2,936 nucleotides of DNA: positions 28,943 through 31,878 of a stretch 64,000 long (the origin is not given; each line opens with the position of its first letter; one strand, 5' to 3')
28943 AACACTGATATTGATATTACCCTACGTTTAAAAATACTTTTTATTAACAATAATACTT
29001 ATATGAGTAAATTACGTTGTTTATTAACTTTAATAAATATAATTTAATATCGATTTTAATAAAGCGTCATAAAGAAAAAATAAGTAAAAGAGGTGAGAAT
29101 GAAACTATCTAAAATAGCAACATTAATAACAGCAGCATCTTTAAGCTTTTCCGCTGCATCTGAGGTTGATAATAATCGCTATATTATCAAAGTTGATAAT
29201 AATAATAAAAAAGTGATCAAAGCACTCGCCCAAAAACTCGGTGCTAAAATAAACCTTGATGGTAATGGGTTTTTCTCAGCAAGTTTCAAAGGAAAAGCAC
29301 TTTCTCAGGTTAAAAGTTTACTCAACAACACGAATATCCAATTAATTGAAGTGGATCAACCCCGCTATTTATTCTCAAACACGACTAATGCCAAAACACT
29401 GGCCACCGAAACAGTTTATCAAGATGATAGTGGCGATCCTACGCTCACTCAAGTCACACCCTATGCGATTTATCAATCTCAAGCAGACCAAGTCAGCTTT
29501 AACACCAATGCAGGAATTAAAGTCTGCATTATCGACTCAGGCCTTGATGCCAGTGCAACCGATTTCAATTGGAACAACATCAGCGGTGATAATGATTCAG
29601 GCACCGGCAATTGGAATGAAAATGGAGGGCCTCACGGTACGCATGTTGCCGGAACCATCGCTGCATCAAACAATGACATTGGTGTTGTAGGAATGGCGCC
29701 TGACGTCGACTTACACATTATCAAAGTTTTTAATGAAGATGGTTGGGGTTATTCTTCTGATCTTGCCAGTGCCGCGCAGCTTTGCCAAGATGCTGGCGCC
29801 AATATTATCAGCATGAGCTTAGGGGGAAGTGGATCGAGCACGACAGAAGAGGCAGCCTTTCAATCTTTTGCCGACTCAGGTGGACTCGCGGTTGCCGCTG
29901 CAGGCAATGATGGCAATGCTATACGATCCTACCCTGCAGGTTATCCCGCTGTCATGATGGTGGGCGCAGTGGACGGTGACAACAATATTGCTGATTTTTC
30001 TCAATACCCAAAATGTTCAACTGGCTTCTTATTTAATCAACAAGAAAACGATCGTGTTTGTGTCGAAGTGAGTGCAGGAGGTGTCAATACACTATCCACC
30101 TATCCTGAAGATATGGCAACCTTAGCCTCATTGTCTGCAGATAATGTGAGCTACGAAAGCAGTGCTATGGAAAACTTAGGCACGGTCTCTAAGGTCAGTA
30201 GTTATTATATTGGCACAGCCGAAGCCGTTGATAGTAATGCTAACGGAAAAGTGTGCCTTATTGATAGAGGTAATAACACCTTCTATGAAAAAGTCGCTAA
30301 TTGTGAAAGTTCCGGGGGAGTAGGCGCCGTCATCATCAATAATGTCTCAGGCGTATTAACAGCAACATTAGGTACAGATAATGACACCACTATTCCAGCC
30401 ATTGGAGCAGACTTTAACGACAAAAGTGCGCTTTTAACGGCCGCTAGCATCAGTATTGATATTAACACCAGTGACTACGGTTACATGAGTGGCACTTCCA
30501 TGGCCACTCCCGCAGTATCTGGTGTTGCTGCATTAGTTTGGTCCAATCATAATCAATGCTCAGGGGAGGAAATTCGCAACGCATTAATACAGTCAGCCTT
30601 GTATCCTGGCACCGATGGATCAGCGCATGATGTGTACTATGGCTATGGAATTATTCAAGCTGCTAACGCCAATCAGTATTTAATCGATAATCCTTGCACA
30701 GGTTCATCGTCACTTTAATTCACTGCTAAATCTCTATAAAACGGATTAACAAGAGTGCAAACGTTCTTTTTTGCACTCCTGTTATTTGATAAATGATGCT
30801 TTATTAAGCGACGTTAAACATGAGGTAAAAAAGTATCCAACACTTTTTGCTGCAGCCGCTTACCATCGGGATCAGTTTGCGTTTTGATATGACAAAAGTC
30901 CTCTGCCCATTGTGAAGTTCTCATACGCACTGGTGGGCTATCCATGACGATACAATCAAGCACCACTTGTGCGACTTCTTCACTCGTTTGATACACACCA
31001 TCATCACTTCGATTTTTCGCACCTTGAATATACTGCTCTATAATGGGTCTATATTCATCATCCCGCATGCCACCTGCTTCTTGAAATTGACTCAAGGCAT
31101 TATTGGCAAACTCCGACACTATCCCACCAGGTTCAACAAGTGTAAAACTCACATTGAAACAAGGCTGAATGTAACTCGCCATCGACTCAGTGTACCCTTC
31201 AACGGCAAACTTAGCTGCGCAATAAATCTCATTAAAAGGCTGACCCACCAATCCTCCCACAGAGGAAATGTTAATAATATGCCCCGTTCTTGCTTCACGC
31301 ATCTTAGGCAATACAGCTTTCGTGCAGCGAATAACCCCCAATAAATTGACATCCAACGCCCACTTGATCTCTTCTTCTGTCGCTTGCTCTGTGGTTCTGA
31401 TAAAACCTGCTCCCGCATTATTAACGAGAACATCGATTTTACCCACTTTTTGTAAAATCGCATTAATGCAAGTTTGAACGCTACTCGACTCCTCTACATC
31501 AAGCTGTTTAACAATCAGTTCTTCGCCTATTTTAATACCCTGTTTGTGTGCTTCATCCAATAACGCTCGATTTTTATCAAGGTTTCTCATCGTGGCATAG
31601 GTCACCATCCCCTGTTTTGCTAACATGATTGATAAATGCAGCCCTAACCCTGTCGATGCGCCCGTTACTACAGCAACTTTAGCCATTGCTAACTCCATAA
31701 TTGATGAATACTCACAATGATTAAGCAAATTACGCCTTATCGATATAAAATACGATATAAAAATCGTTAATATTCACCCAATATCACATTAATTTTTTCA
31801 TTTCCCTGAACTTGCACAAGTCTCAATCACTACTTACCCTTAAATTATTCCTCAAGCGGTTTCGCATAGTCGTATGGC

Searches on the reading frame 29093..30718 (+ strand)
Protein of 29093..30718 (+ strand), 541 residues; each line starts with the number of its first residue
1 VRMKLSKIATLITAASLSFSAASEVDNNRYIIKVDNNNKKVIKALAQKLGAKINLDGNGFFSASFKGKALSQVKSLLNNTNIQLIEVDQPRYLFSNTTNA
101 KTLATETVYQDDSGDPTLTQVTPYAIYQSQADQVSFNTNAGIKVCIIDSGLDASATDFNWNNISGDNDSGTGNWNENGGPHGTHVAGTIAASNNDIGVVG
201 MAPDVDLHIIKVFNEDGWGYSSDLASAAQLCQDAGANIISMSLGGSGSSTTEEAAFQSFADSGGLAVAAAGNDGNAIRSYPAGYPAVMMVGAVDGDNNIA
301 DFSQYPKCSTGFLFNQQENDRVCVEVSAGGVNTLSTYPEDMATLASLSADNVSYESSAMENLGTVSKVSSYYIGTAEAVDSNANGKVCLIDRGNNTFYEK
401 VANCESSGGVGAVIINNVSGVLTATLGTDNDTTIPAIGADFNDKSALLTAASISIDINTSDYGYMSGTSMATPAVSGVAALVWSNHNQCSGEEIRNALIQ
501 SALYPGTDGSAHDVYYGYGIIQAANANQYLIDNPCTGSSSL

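Call 58: search_protein_families(library=pfam, proteins=[window:29093-30718:+], max_evalue=0.001)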
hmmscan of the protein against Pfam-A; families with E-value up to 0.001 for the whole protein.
window:29093-30718:+ (541 aa): 2 families
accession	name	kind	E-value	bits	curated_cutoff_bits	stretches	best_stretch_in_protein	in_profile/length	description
PF00082.27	Peptidase_S8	-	1.1e-47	163.2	21.8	2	140-337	2-221/288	Subtilase family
PF02225.27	PA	-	1.7e-12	47.7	23.9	1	377-443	23-91/95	PA domain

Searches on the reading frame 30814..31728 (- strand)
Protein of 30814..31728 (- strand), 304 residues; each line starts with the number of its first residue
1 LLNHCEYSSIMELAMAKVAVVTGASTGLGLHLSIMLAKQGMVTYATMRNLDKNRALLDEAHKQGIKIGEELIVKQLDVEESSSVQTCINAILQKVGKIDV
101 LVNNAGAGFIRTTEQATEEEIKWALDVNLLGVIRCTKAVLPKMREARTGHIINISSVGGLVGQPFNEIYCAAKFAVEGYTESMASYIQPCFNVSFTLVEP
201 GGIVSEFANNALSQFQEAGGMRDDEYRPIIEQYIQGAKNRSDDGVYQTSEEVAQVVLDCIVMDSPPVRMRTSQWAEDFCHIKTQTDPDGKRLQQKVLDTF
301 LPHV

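Call 58: search_protein_families(library=pfam, proteins=[window:30814-31728:-], max_evalue=0.001)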
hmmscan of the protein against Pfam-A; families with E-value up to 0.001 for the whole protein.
window:30814-31728:- (304 aa): 4 families
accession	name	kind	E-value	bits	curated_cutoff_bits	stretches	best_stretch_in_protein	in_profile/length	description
PF00106.31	adh_short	-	1.3e-46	159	26.6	1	17-211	1-190/195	short chain dehydrogenase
PF13561.12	adh_short_C2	-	9.4e-30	104.4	27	1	23-211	1-184/236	Enoyl-(Acyl carrier protein) reductase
PF08659.16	KR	-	1.9e-12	47.9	22.6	1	20-196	4-176/180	KR domain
PF01370.27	Epimerase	-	2.9e-05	24.1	20.9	1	20-215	2-193/240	NAD dependent epimerase/dehydratase family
